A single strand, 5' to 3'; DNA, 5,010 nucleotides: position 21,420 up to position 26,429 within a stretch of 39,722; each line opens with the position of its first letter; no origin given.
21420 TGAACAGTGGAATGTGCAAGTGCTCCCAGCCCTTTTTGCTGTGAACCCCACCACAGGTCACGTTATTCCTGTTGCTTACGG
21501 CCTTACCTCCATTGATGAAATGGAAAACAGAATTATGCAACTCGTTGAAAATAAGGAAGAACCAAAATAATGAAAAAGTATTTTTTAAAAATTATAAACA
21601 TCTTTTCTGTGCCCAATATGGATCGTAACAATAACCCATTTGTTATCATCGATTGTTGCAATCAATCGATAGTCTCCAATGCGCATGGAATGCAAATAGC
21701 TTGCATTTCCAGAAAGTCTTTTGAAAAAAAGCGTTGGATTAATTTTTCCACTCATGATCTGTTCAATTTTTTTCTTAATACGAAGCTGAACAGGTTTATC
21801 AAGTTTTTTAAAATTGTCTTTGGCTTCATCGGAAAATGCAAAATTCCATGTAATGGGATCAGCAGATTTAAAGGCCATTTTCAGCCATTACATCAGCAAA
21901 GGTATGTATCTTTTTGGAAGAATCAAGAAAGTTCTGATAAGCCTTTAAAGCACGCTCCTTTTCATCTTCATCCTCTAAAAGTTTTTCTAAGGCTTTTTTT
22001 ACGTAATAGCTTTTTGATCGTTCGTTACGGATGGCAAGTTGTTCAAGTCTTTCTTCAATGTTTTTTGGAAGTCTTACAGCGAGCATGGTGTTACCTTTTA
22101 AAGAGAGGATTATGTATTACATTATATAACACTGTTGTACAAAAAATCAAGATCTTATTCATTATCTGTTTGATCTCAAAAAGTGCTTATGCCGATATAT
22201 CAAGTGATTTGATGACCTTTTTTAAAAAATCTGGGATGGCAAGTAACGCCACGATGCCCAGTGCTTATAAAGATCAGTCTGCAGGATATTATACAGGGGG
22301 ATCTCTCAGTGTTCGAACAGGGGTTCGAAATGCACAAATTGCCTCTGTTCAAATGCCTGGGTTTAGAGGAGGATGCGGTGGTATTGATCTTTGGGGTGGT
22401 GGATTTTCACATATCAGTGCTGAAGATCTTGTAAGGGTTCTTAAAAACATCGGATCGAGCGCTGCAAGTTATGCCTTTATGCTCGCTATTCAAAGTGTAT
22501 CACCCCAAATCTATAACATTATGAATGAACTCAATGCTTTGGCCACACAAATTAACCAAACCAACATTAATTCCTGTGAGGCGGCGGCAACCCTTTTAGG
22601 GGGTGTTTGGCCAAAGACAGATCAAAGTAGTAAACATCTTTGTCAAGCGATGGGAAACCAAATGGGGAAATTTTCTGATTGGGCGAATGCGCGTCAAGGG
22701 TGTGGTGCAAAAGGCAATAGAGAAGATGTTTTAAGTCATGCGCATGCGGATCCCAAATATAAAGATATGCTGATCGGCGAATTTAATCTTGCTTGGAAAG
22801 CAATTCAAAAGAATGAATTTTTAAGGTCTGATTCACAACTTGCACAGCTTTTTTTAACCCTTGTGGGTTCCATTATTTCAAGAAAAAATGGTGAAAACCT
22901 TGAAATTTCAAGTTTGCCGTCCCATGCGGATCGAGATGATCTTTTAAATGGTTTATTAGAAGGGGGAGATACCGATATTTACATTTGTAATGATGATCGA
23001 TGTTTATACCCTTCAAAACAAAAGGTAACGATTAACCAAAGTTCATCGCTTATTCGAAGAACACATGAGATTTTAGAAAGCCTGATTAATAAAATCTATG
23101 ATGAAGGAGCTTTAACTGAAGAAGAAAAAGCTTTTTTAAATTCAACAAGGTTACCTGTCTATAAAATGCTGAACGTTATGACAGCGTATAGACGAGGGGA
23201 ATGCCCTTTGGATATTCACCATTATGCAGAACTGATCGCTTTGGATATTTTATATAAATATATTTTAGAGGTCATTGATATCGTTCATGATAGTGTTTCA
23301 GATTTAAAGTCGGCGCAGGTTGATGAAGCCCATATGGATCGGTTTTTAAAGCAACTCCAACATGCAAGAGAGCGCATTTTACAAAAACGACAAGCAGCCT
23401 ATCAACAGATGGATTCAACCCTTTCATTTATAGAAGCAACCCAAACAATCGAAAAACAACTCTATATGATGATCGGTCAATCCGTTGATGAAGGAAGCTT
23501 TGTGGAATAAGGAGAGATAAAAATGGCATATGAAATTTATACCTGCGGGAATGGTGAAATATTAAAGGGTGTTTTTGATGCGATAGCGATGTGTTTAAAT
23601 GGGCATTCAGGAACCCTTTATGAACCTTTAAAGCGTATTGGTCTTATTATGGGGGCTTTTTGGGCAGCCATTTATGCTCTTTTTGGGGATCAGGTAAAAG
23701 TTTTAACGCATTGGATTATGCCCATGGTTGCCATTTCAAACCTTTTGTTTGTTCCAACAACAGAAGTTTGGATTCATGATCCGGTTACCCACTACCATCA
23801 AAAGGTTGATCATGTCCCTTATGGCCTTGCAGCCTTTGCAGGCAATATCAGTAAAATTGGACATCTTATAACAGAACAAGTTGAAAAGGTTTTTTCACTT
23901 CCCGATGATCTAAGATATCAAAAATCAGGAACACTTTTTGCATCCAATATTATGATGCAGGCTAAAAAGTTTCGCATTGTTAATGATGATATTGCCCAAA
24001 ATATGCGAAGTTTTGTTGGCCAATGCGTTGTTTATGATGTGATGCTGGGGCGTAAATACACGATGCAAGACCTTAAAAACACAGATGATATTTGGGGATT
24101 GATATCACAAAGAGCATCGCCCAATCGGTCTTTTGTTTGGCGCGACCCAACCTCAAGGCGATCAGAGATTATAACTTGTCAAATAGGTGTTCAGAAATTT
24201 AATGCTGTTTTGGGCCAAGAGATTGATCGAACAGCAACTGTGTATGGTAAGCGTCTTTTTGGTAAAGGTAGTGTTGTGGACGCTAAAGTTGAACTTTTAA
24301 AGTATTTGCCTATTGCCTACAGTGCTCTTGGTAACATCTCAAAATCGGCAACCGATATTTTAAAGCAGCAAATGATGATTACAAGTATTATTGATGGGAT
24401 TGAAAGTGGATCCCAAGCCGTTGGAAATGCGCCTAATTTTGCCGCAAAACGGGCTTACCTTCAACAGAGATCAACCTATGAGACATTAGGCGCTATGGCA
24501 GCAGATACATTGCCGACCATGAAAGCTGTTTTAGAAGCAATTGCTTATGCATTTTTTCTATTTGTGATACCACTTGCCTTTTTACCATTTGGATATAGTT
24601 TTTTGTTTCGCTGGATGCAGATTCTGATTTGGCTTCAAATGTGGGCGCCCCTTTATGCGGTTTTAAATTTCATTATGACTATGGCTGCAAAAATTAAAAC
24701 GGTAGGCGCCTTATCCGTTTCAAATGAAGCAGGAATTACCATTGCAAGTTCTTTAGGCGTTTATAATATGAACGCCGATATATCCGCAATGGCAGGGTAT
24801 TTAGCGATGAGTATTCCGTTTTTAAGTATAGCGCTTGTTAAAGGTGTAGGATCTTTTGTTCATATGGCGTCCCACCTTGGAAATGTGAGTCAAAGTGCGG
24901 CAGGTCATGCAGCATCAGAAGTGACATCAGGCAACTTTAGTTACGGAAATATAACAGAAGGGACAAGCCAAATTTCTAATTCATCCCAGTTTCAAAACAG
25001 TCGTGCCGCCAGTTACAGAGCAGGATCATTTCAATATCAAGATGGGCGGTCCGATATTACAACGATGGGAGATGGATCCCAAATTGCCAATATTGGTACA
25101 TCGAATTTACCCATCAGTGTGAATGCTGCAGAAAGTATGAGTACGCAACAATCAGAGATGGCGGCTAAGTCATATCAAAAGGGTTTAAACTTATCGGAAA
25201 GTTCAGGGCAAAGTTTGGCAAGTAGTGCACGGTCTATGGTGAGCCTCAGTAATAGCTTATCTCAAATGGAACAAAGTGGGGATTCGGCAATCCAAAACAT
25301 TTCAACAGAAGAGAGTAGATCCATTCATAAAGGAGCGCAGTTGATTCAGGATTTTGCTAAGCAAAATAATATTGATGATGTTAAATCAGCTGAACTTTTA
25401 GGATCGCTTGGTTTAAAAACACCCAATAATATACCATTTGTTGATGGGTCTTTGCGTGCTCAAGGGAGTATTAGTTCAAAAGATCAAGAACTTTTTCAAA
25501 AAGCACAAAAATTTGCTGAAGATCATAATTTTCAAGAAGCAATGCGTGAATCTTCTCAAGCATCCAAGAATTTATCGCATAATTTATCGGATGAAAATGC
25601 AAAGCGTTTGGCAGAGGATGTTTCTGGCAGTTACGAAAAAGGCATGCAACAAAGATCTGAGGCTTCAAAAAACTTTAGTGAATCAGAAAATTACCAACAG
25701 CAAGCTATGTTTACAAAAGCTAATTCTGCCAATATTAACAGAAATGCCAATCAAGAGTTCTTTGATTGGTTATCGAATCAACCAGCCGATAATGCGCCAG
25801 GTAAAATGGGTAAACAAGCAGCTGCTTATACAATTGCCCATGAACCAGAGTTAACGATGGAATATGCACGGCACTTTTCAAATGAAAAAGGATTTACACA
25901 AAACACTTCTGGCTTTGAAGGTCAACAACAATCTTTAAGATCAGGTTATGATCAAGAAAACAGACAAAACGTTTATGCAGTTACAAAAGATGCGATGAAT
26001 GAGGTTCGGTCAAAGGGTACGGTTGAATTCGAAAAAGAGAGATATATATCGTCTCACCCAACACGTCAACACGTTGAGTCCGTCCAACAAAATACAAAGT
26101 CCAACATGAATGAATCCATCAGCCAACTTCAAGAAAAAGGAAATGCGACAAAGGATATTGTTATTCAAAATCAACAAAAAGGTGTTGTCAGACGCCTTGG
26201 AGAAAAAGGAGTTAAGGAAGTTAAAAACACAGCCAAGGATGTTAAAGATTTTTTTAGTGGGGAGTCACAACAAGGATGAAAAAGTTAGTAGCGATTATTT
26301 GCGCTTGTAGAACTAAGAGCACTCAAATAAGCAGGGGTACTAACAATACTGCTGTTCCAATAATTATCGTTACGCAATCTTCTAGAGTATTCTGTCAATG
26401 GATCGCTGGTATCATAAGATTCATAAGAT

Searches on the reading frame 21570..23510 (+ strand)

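Call 29: search_protein_families(library=pfam, proteins=[window:21570-23510:+], max_evalue=0.001)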
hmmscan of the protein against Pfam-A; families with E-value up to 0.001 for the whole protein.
window:21570-23510:+ (646 aa): 1 family
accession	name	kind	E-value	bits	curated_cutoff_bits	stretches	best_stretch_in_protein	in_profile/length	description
PF06122.16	TraH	-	3.2e-108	362.7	25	1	217-565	4-356/358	Conjugative relaxosome accessory transposon protein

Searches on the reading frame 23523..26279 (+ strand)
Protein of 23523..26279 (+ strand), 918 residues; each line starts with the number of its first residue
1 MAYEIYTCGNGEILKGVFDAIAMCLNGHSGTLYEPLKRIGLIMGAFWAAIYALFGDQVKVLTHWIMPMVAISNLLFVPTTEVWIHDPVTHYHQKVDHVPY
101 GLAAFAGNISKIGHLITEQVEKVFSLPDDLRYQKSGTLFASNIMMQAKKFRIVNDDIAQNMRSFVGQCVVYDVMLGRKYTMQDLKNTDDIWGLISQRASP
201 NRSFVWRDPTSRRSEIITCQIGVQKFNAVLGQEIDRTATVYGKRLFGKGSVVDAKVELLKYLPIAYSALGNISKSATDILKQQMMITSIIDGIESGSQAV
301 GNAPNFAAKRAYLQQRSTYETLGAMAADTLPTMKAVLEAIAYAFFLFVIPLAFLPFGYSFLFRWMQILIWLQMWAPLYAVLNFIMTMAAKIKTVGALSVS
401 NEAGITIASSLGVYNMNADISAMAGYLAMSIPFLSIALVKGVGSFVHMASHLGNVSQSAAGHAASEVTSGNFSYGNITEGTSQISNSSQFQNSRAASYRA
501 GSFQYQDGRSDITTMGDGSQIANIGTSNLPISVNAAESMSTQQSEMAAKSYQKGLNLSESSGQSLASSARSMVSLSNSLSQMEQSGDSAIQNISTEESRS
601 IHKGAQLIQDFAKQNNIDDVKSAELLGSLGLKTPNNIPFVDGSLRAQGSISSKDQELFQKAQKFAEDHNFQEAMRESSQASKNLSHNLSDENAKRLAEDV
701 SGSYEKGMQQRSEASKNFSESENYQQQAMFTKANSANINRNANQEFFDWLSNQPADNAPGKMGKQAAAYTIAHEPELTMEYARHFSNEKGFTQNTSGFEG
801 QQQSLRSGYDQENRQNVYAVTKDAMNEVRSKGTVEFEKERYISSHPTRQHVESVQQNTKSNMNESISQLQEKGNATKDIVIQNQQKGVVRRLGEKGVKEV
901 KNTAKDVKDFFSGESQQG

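Call 29: search_protein_families(library=pfam, proteins=[window:23523-26279:+], max_evalue=0.001)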
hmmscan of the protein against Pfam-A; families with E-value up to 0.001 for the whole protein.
window:23523-26279:+ (918 aa): 1 family
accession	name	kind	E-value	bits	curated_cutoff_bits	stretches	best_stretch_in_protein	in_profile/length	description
PF07916.16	TraG_N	-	1.2e-94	318.4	36.1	1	4-459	1-460/462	TraG-like protein, N-terminal region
